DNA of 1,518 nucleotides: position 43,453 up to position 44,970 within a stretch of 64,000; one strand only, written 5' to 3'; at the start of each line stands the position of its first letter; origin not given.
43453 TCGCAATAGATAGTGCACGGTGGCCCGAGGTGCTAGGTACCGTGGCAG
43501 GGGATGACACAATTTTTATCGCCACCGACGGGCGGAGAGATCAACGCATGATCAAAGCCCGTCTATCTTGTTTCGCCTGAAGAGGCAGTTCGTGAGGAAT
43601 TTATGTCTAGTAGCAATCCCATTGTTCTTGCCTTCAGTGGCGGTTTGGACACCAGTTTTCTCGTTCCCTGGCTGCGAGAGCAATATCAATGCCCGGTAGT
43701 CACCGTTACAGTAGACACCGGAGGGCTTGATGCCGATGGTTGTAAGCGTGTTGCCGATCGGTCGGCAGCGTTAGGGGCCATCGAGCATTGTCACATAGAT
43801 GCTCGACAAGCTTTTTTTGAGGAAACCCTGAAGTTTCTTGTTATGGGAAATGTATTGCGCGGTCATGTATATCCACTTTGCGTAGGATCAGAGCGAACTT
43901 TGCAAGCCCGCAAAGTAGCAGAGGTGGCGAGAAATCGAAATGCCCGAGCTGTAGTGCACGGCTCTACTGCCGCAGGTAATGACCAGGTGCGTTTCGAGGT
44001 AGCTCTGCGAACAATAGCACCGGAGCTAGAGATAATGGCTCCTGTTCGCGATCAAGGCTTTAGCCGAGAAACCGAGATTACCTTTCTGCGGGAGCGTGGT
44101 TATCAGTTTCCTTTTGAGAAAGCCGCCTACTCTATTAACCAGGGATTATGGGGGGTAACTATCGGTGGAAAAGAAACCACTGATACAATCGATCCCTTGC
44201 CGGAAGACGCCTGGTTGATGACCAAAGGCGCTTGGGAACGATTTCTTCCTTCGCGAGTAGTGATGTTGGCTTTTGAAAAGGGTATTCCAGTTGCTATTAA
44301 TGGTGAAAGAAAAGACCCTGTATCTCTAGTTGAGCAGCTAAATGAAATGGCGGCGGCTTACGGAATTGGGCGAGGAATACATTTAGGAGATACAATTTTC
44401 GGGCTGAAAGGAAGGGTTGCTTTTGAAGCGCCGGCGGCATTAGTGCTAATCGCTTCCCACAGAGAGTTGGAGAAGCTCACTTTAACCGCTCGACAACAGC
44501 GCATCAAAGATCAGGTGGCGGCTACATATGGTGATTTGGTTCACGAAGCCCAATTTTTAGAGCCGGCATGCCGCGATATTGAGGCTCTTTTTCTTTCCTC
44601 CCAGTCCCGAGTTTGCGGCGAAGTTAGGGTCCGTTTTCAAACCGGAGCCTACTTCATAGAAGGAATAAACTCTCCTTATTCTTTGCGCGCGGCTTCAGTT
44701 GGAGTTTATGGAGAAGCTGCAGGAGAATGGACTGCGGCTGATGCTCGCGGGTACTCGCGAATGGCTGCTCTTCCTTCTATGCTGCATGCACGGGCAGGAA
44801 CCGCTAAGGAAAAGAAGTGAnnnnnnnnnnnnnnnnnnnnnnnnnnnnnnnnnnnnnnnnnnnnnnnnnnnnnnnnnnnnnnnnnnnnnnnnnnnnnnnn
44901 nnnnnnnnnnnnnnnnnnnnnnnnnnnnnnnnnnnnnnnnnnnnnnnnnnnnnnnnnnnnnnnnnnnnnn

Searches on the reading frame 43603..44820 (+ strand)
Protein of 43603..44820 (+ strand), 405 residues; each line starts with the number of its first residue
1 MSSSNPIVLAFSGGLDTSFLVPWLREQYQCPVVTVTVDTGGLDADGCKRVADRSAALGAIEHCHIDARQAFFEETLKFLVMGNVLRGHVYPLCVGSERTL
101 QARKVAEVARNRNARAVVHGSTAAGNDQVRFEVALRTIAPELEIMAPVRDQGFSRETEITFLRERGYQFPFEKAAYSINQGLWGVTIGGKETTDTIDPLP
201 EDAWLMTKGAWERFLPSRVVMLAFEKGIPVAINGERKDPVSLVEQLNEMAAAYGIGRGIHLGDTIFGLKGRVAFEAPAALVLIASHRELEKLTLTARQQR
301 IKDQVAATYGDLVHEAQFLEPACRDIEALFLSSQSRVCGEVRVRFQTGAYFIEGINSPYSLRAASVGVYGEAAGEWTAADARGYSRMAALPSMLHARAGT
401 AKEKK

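Call 16: search_protein_families(library=pfam, proteins=[window:43603-44820:+], max_evalue=0.001)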
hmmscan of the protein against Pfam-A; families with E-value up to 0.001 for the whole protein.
window:43603-44820:+ (405 aa): 2 families
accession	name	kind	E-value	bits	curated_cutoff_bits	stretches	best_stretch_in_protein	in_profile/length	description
PF20979.2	Arginosuc_syn_C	-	1.8e-45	155.7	27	1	176-393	1-217/219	Arginosuccinate synthase C-terminal domain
PF00764.25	Arginosuc_synth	-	2.4e-40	138.7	27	1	7-166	2-160/162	Arginosuccinate synthase N-terminal HUP domain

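Call 84: list_cluster_members(proteins=[window:43603-44820:+, window:52663-54828:+, window:49359-50294:+, window:50415-51602:+, window:45978-47084:+, window:35331-36047:-, window:12307-13758:+, window:11010-11813:+, window:34202-35314:+, window:39102-40022:-])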
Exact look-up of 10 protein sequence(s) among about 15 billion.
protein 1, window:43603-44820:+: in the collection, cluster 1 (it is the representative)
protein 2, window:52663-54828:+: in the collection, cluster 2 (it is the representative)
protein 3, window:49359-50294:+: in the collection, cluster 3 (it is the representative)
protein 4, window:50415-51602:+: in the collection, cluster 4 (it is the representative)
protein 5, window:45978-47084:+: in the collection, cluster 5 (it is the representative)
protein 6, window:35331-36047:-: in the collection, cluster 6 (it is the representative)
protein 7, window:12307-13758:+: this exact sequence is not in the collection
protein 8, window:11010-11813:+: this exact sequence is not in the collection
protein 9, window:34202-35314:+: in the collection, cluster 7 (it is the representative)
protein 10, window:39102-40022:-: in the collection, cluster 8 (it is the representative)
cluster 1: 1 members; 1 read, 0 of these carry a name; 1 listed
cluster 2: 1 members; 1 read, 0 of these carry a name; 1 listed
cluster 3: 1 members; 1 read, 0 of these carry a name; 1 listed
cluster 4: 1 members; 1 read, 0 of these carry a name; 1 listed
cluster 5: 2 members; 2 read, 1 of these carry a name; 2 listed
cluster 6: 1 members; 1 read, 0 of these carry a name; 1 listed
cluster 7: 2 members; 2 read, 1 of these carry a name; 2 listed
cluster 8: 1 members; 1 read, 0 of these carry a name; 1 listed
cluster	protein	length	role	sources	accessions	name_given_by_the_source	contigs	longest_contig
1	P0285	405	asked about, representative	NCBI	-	-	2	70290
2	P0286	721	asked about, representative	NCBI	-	-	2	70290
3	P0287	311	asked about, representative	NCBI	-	-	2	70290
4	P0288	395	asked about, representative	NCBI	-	-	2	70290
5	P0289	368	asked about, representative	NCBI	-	-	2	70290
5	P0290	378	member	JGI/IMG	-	N-acetyl-gamma-glutamyl-phosphate reductase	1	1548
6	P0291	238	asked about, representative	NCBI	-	-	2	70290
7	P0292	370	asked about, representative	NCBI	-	-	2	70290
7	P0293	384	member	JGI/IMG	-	predicted PurR-regulated permease PerM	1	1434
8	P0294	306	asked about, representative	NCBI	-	-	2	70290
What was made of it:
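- Tried and rejected: Cluster look-ups of eight housekeeping proteins gave no named relatives (call 84).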
